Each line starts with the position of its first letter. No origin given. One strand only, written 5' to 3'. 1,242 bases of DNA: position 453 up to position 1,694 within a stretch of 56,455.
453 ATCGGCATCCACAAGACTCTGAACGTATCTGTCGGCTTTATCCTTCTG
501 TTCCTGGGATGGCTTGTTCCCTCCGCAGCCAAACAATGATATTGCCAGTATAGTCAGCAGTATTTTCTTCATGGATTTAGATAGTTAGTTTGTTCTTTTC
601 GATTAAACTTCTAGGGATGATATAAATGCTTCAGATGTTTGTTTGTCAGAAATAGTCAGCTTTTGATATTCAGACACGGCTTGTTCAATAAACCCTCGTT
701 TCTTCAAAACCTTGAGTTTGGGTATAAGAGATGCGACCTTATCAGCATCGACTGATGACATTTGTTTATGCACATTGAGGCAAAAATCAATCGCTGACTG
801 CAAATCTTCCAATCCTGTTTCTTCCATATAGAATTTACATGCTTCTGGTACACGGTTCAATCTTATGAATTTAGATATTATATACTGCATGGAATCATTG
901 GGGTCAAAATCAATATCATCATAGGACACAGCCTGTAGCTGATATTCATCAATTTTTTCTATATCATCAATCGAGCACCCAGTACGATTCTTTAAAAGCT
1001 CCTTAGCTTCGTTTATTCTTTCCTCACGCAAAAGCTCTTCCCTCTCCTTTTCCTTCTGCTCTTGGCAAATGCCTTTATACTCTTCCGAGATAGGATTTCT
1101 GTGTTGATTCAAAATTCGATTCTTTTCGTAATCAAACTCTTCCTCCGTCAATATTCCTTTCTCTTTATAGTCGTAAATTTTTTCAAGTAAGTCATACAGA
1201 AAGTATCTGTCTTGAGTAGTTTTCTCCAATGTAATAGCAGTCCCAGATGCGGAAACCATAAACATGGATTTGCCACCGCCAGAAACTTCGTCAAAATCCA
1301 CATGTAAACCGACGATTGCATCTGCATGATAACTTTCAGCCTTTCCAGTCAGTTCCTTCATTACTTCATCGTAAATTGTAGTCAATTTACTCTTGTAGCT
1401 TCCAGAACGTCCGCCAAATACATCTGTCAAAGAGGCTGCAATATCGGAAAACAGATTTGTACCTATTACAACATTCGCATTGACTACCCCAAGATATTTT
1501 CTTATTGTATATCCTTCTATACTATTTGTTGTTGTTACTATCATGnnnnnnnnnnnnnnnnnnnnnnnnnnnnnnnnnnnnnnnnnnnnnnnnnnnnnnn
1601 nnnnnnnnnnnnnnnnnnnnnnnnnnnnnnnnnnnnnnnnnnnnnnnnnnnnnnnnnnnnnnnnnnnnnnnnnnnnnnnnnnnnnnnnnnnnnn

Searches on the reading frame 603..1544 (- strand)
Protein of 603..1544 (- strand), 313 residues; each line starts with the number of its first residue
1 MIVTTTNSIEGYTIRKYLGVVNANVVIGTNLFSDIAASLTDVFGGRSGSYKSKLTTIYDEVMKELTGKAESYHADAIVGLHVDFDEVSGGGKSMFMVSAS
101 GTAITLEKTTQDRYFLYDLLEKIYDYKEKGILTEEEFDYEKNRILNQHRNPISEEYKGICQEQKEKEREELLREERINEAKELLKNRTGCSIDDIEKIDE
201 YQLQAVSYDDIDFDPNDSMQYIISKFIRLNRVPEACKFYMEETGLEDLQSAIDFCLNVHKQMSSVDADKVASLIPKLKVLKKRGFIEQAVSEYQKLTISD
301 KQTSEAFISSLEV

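Call 71: search_protein_families(library=pfam, proteins=[window:603-1544:-], max_evalue=0.01)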
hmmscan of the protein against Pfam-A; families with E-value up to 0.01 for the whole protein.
window:603-1544:- (313 aa): 2 families
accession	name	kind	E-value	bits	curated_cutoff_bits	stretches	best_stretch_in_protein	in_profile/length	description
PF01906.23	YbjQ_1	-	8.7e-29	100.6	23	1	1-105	1-102/103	Putative heavy-metal-binding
PF23025.1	YbjQ_2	-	1e-06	29.4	29.1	1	3-107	10-102/103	C2 domain-containing protein 5, YbjQ-like domain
